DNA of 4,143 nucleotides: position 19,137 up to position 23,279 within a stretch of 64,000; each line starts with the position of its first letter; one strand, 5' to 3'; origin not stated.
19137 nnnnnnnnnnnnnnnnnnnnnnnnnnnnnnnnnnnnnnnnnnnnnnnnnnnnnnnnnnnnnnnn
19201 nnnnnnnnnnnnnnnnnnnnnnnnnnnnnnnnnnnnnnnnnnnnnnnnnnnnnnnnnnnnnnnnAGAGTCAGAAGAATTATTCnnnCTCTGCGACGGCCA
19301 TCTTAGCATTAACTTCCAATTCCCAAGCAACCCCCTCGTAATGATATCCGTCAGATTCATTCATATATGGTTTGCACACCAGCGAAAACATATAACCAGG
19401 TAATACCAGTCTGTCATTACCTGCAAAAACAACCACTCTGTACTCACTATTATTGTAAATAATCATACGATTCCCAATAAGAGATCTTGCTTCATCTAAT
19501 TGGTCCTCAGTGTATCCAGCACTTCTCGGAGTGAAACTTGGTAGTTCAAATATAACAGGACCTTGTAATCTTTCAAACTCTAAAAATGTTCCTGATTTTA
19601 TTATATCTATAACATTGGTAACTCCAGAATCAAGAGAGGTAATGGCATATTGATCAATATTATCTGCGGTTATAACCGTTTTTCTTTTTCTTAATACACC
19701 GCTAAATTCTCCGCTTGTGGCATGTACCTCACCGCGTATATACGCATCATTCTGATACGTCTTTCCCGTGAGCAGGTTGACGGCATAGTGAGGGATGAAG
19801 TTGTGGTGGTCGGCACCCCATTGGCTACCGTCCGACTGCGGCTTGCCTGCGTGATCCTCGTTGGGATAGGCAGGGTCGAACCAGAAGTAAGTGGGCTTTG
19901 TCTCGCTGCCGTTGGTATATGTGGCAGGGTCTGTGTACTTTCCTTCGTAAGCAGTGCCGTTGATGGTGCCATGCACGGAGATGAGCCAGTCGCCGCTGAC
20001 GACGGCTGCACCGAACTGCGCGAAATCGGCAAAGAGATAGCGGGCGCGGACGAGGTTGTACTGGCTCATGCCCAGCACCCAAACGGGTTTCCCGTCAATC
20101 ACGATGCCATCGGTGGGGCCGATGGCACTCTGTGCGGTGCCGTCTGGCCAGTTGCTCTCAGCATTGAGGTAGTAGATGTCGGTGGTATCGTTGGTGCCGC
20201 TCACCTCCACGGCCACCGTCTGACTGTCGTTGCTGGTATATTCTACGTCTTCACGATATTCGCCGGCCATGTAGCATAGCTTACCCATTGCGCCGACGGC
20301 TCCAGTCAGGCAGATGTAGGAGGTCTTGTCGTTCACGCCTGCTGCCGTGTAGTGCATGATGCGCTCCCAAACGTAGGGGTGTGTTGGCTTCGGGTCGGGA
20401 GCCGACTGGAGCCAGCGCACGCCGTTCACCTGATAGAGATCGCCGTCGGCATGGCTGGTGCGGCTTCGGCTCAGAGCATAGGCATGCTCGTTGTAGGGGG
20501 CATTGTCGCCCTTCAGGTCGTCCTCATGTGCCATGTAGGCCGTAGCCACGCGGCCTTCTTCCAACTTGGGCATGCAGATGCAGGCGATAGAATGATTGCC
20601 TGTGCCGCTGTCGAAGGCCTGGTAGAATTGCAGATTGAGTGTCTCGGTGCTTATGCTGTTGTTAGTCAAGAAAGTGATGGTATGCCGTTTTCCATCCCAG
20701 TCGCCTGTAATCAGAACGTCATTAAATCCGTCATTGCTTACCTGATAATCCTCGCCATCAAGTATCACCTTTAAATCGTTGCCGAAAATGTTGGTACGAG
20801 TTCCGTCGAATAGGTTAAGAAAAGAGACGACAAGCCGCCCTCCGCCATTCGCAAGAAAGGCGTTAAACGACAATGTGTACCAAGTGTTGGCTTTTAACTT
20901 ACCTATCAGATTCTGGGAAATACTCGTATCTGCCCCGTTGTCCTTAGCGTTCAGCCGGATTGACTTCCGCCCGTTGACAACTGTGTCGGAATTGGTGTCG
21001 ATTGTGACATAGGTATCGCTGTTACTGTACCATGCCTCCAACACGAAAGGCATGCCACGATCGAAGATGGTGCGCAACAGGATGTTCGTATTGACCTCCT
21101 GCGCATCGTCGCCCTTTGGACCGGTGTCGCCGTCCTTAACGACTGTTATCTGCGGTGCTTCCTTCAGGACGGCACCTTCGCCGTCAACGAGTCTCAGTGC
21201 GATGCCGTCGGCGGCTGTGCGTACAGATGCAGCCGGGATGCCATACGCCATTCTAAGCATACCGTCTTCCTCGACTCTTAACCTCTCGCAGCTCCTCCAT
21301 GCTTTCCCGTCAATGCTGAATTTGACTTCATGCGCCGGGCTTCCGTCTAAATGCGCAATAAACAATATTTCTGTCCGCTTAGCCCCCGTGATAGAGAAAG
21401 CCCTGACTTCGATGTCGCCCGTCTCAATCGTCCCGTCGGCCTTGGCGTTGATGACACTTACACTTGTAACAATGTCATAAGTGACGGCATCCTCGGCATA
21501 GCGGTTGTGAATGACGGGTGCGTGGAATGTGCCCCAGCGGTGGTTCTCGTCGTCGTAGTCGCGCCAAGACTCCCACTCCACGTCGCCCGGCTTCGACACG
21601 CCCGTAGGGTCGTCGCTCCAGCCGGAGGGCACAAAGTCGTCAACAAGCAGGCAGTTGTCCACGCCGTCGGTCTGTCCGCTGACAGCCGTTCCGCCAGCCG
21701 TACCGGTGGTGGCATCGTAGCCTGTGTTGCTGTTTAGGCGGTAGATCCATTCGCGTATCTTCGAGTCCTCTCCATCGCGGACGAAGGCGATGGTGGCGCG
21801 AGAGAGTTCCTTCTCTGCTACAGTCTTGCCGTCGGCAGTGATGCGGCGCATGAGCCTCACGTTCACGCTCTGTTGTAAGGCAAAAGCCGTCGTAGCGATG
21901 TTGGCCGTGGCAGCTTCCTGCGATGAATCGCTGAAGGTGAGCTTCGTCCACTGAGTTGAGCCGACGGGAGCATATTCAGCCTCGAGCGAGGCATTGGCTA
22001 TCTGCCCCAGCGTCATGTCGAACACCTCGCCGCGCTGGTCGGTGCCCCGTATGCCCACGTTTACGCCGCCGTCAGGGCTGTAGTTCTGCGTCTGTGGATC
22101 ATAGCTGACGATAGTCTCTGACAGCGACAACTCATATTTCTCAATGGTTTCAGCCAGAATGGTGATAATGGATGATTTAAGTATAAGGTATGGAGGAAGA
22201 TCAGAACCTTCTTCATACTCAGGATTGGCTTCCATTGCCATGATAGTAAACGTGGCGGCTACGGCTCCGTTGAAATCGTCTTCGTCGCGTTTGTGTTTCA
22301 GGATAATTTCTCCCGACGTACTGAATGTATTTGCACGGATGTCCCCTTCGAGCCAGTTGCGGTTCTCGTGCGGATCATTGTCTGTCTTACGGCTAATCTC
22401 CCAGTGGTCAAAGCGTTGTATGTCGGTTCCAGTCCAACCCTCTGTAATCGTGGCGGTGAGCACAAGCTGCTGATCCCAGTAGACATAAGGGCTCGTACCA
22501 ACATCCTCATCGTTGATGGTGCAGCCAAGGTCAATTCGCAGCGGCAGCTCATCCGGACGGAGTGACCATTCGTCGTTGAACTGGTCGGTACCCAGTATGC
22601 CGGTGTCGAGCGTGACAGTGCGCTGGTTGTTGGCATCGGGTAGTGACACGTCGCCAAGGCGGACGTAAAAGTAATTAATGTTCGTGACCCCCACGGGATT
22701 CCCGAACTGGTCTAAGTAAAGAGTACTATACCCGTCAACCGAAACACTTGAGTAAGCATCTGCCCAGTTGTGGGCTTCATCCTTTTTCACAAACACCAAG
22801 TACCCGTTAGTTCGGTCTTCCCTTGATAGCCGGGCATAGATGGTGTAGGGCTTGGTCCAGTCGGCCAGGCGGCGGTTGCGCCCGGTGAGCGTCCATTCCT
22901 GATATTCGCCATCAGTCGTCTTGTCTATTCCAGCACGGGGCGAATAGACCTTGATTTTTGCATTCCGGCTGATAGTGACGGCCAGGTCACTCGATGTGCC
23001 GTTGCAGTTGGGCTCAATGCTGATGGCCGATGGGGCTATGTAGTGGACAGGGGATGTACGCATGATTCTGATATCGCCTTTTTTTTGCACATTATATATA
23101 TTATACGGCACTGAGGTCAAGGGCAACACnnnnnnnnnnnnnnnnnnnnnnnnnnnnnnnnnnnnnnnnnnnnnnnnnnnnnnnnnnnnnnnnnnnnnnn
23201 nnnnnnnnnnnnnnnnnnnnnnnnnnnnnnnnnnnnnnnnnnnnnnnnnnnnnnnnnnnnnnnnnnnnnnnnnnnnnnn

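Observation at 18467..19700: Low-GC horizontally acquired block: lipoprotein moron adjacent to the swapped distal domain of the 1281-aa fibre (T5 Llp-like arrangement)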

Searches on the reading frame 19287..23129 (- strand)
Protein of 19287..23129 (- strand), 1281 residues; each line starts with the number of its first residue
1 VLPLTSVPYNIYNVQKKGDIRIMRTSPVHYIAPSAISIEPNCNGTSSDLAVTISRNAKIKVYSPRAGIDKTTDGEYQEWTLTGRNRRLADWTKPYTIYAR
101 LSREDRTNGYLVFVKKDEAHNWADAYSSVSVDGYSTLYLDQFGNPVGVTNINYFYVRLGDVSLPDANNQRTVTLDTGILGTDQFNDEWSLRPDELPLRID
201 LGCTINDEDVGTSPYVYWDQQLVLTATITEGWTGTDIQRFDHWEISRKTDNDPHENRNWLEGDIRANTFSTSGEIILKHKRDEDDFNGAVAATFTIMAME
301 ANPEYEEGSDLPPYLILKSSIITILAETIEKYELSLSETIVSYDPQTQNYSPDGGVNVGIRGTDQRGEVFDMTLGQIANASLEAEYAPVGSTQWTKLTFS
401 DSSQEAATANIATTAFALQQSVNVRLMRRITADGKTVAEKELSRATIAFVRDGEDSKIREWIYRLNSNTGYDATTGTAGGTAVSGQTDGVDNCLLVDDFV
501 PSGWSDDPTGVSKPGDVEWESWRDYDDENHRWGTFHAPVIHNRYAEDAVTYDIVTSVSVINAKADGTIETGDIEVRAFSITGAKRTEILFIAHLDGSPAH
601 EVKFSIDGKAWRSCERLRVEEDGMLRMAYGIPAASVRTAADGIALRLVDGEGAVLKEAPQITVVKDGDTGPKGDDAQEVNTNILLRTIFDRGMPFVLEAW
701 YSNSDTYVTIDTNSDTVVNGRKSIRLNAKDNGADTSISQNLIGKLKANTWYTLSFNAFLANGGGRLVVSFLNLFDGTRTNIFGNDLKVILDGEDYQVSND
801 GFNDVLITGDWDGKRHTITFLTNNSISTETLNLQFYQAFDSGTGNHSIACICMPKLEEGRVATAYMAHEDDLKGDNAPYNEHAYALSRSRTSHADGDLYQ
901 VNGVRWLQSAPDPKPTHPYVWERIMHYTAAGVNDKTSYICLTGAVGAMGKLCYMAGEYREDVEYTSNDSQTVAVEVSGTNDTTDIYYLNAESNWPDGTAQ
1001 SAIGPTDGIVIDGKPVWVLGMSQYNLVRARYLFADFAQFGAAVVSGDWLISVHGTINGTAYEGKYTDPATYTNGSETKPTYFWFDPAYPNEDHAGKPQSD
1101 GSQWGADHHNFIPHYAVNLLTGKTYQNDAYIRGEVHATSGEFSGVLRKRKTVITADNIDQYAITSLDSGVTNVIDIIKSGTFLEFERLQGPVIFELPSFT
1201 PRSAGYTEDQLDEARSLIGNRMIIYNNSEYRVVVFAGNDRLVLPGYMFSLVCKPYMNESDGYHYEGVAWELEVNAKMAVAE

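Call 7: search_protein_families(library=pfam, proteins=[window:19287-23129:-], max_evalue=0.1)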
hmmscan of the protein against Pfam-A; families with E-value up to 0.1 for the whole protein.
window:19287-23129:- (1281 aa): 0 families

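Call 8: search_protein_families(library=phrogs, proteins=[window:19287-23129:-], max_evalue=0.01)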
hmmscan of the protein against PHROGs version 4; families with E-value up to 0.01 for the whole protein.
window:19287-23129:- (1281 aa): 1 family
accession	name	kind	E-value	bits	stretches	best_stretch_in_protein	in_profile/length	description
phrog_3791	-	tail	2.2e-06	27.8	1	731-899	373-523/529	major tail protein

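Call 40: search_solved_structures(query=window:19287-23129:-, max_evalue=1)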
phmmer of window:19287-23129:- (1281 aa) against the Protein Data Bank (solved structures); distinct sequences matched with E-value up to 1: 0.

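Call 47: find_homologous_proteins(query=window:19287-23129:-, max_evalue=0.00001)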
Query window:19287-23129:- (1281 aa): 339 proteins with E <= 0.00001 among 8000 candidates; the best 120 are listed.
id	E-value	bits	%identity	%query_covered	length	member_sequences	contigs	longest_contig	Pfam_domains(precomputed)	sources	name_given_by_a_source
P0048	0.0e+0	2940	100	99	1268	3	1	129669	-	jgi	-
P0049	0.0e+0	2184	77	98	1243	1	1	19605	-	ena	-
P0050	0.0e+0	1949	77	89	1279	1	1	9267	-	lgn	-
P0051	0.0e+0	1756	82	40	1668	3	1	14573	-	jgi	-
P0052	0.0e+0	1706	69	88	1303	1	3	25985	-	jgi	jgi:hypothetical protein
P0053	0.0e+0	1567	69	44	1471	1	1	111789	-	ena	-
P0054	0.0e+0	1511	69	43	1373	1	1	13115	-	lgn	-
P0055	0.0e+0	1490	69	44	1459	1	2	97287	-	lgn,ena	-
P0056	0.0e+0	1443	67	52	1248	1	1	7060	-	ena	-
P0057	0.0e+0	1318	65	41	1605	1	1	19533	-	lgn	-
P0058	0.0e+0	1277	58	51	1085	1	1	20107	-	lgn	-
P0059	0.0e+0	1217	65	67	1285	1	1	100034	-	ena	-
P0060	0.0e+0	1193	79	38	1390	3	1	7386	-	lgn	-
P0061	0.0e+0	1123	60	67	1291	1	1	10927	-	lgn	-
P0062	0.0e+0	1120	60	67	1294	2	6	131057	-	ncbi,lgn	-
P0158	2.1e-125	438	47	41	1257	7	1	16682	PF13884.12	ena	-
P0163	4.3e-124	433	46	41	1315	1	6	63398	PF13884.12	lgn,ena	-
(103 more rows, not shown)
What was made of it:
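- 19284..23129 (-): Fibre gene. The maximal ORF is 1281 aa; the probable start is the ATG at 23063 (1259 aa). It has a conserved N-terminal ~520 aa, a mosaic shaft and an exchangeable tip. Some of these end in Peptidase_S74 or CBM_4_9 domains (call 47).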

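Call 52: find_encoding_contigs(protein=P0049, flank=8000, max_places=2)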
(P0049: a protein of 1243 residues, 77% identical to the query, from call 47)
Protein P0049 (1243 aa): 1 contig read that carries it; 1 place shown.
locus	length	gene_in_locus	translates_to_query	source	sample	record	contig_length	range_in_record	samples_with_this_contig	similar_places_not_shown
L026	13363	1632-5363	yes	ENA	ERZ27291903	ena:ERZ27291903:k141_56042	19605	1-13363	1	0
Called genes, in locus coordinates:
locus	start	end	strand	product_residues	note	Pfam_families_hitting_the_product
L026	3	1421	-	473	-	?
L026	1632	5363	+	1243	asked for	-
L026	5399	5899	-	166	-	PF01381:HTH_3 (faint)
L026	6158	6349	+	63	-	-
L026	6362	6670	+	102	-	-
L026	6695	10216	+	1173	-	PF01807:Zn_ribbon_DnaG (weak)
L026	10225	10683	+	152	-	-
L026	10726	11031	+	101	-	PF01176:eIF-1a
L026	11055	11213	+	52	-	-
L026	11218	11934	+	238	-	PF16473:Rv2179c-like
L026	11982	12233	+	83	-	-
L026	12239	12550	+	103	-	-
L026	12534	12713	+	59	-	-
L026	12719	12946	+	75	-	-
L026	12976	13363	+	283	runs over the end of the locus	PF01145:Band_7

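Call 98: search_protein_families(library=padloc, proteins=[window:19287-23129:-], max_evalue=0.01)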
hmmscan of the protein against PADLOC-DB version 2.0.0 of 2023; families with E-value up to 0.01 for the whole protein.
window:19287-23129:- (1281 aa): 0 families

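Call 99: search_protein_families(library=ncbifam, proteins=[window:19287-23129:-], max_evalue=0.01)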
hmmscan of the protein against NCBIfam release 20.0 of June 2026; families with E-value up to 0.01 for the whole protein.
window:19287-23129:- (1281 aa): 1 family
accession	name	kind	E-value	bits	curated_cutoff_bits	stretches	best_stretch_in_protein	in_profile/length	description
NF048003.1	GTA_spike_fiber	domain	0.00077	20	36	1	701-867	22-172/182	phage head spike fiber domain-containing protein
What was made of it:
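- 19284..23129 (-): Weak PHROG tail and NCBIfam spike-fibre hits fall at aa 700-900 (calls 8, 99).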

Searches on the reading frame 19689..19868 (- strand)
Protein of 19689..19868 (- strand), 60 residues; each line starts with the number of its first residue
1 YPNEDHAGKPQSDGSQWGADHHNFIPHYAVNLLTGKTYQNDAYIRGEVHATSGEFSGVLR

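Call 57: find_related_loci(query=A3, collection=viral_contigs, flank=5000)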
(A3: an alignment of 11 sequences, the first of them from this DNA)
Query A3 (60 aa) in viral_contigs; peptide patterns used: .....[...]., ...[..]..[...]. (x = any residue, [..] = any of these).
60 stretches matched a pattern; 17 encode a relative of the query (tblastn E <= 1e-3); 17 distinct loci.
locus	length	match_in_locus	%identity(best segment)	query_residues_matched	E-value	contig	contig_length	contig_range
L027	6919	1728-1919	73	1-60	1e-29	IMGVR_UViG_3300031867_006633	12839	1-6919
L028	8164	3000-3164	75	1-51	2e-24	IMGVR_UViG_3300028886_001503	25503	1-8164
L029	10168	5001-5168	59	8-57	5e-17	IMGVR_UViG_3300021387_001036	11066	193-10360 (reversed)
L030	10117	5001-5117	69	22-60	2e-16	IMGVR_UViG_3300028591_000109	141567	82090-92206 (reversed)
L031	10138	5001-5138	47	1-59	7e-13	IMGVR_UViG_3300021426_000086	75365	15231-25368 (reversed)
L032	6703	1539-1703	50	1-57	2e-11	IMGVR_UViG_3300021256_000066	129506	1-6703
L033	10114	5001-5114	55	18-55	1e-10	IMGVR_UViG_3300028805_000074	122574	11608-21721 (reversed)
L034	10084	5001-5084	64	23-50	9e-9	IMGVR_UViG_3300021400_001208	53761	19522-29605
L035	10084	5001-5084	64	23-50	9e-9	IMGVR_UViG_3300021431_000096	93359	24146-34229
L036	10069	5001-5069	65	35-57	2e-6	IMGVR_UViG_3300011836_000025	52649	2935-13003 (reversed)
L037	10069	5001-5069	65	35-57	2e-5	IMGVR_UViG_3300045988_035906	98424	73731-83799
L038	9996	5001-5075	60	33-57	5e-5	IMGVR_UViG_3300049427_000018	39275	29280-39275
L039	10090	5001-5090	57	29-57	7e-5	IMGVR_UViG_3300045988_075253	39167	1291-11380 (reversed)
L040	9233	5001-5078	54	34-59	1e-4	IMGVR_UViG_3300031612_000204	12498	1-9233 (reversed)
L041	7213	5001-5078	54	34-59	1e-4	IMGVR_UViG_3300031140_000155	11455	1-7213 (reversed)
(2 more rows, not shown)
